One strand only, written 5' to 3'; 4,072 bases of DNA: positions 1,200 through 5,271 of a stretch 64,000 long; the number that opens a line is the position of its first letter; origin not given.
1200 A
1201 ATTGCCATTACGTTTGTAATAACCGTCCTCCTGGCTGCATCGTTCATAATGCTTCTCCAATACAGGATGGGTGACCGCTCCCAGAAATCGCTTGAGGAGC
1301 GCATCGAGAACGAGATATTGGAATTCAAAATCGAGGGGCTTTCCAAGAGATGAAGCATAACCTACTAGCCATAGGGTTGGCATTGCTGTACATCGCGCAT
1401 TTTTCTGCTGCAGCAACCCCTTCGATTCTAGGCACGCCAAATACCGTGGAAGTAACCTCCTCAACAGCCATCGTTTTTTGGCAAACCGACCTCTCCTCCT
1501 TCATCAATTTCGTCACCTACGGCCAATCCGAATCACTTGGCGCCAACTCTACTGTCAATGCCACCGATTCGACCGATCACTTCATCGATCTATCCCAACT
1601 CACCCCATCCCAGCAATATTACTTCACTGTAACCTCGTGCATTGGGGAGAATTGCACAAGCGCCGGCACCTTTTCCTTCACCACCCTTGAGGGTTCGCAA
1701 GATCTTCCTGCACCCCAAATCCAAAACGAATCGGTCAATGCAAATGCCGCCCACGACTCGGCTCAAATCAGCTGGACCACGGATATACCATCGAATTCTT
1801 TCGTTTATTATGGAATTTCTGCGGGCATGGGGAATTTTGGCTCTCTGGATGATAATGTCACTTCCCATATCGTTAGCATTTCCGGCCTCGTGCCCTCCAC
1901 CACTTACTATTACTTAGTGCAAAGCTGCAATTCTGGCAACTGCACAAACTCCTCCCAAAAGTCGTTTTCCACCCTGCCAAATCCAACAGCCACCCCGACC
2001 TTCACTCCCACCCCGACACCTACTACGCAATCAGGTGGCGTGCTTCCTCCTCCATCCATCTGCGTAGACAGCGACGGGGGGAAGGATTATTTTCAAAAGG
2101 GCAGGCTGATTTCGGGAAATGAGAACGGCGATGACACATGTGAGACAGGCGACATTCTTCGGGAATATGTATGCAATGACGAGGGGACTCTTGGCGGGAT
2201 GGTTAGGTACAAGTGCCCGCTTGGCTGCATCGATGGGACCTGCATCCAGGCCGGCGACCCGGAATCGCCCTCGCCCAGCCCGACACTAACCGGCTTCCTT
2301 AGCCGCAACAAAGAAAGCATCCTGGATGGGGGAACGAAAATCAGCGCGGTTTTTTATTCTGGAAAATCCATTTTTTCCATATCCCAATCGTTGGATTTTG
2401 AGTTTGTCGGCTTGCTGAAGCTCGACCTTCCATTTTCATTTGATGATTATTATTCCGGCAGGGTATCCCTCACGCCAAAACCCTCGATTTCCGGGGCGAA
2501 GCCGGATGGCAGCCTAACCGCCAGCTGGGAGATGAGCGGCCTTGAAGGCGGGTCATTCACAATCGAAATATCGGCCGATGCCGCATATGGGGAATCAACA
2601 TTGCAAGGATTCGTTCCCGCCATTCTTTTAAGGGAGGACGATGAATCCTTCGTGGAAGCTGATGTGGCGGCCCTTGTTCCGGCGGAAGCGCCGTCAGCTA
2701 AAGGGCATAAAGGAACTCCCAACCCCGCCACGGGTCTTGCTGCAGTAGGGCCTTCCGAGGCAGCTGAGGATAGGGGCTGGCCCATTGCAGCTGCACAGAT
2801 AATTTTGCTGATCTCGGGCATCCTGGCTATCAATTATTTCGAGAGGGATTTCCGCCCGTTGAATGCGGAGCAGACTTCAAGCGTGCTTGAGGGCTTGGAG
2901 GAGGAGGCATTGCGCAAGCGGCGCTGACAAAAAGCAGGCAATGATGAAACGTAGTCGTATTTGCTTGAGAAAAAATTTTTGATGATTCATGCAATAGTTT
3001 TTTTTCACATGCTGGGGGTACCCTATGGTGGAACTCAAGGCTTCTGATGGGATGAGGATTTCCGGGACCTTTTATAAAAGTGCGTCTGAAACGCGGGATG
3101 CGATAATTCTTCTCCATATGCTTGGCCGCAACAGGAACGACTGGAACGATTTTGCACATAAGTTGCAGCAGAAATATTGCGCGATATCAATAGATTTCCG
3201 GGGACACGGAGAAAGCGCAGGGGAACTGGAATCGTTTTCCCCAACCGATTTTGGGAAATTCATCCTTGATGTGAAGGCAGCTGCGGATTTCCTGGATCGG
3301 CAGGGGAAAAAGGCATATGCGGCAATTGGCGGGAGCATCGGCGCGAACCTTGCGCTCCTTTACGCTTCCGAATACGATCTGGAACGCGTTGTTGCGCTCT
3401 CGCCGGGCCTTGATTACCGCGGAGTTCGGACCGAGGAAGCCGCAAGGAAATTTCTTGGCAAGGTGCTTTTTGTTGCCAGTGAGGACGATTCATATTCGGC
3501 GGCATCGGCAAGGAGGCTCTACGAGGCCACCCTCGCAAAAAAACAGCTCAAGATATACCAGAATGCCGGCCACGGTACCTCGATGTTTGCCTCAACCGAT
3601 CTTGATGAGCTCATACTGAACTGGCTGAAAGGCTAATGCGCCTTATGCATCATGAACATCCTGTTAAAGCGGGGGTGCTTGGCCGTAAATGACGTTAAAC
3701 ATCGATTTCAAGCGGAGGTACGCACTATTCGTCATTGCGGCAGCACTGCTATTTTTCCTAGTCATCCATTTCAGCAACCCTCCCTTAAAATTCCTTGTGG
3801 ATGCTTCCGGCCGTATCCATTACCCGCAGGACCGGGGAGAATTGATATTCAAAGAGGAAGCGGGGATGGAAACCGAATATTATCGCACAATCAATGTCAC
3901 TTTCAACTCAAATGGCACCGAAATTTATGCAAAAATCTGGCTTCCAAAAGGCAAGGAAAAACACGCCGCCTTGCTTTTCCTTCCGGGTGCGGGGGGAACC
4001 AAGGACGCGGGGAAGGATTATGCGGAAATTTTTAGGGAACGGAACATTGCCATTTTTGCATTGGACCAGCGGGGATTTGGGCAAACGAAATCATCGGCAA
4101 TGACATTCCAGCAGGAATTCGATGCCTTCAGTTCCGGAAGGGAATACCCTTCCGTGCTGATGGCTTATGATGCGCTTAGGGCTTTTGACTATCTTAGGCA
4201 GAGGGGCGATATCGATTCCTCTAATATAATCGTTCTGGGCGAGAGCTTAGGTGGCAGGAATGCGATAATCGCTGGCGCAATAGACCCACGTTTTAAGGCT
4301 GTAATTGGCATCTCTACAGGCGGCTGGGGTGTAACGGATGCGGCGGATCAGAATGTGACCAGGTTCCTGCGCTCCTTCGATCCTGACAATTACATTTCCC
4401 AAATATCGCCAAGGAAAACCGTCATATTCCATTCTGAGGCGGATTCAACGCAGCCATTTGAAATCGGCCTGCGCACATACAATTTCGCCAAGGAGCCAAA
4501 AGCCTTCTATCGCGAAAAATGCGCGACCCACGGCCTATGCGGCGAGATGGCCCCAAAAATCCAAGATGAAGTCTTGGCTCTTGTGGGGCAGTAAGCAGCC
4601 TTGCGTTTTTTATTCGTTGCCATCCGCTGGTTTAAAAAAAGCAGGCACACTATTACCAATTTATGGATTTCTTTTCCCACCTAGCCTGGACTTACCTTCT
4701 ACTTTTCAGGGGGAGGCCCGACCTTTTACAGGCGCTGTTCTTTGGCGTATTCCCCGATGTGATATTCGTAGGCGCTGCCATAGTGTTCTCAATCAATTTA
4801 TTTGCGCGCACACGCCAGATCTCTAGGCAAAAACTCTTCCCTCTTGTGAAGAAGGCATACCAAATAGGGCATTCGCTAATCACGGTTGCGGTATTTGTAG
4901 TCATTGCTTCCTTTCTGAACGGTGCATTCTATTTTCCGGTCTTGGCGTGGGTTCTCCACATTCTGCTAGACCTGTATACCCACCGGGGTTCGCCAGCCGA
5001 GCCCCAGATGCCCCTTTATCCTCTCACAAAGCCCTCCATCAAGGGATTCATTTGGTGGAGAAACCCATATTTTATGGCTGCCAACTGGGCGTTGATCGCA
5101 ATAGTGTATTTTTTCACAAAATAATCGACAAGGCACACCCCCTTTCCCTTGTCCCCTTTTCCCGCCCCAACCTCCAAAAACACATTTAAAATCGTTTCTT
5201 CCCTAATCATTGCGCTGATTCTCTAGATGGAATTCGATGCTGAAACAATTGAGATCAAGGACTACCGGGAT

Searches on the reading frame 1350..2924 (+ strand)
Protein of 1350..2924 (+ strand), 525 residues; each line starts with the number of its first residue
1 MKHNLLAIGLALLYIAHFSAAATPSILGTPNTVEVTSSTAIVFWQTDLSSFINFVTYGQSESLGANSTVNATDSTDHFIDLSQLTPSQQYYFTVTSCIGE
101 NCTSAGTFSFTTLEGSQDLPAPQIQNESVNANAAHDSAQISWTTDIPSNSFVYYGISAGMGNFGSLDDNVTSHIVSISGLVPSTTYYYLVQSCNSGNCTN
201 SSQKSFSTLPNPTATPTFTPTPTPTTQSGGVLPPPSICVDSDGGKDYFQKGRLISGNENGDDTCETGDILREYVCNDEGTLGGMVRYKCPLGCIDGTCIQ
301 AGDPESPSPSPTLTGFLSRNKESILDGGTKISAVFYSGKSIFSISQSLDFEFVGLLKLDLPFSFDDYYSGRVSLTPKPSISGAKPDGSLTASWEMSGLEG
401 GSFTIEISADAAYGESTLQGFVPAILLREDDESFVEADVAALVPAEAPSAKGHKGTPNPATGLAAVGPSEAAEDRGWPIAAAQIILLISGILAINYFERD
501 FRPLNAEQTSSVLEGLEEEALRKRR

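Call 77: search_protein_families(library=pfam, proteins=[window:1350-2924:+], max_evalue=0.001)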
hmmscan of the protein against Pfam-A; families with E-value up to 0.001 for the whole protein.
window:1350-2924:+ (525 aa): 3 families
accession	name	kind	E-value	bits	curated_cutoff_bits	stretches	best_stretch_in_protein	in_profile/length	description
PF16656.11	Pur_ac_phosph_N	-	9.7e-13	48.9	30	2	132-208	9-93/93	Purple acid Phosphatase, N-terminal domain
PF00041.27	fn3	-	3.5e-09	37.2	25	1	123-205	4-81/84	Fibronectin type III domain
PF25059.1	FN3_DSCAM-DSCAML_C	-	0.00084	20.1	39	0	169-211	41-82/89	DSCAM/DSCAML C-terminal Fn3-like domain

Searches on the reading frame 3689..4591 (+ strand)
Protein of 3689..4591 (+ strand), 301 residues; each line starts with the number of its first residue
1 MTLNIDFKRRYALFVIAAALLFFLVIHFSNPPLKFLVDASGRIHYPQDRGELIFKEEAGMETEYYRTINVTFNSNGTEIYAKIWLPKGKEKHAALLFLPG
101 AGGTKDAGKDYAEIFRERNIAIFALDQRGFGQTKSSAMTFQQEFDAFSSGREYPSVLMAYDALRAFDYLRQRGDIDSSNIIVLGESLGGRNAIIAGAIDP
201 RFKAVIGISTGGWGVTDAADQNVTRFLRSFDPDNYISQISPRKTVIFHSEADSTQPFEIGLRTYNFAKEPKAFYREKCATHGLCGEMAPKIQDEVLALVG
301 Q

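Call 67: search_protein_families(library=pfam, proteins=[window:3689-4591:+], max_evalue=0.01)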
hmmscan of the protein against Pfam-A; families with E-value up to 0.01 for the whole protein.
window:3689-4591:+ (301 aa): 7 families
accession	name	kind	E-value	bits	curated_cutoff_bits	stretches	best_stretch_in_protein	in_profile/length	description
PF12146.15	Hydrolase_4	-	2e-08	34.3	27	1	90-216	2-115/239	Serine aminopeptidase, S33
PF05448.18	AXE1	-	3.2e-07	29.9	21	1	57-207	46-205/321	Acetyl xylan esterase (AXE1)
PF22244.2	GCE_fung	-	1.8e-06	28.4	27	1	68-215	1-142/231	Glucuronyl esterase, fungi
PF12697.13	Abhydrolase_6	-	3.4e-05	25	26.3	1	95-237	1-122/217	Alpha/beta hydrolase family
PF00561.26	Abhydrolase_1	-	3.4e-05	24.1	25.8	1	94-210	2-102/245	alpha/beta hydrolase fold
PF00326.27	Peptidase_S9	-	0.00021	21.3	22.6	1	160-207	46-94/213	Prolyl oligopeptidase family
PF20434.5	BD-FAE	-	0.0057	16.6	26.8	0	160-197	68-108/215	BD-FAE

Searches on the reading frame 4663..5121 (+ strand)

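Call 67: search_protein_families(library=pfam, proteins=[window:4663-5121:+], max_evalue=0.01)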
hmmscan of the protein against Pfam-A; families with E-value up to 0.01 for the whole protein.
window:4663-5121:+ (153 aa): 1 family
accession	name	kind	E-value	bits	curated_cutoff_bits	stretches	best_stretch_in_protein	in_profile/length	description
PF04307.19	YdjM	-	0.0017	18.3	29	1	12-144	17-144/176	YdjM inner membrane protein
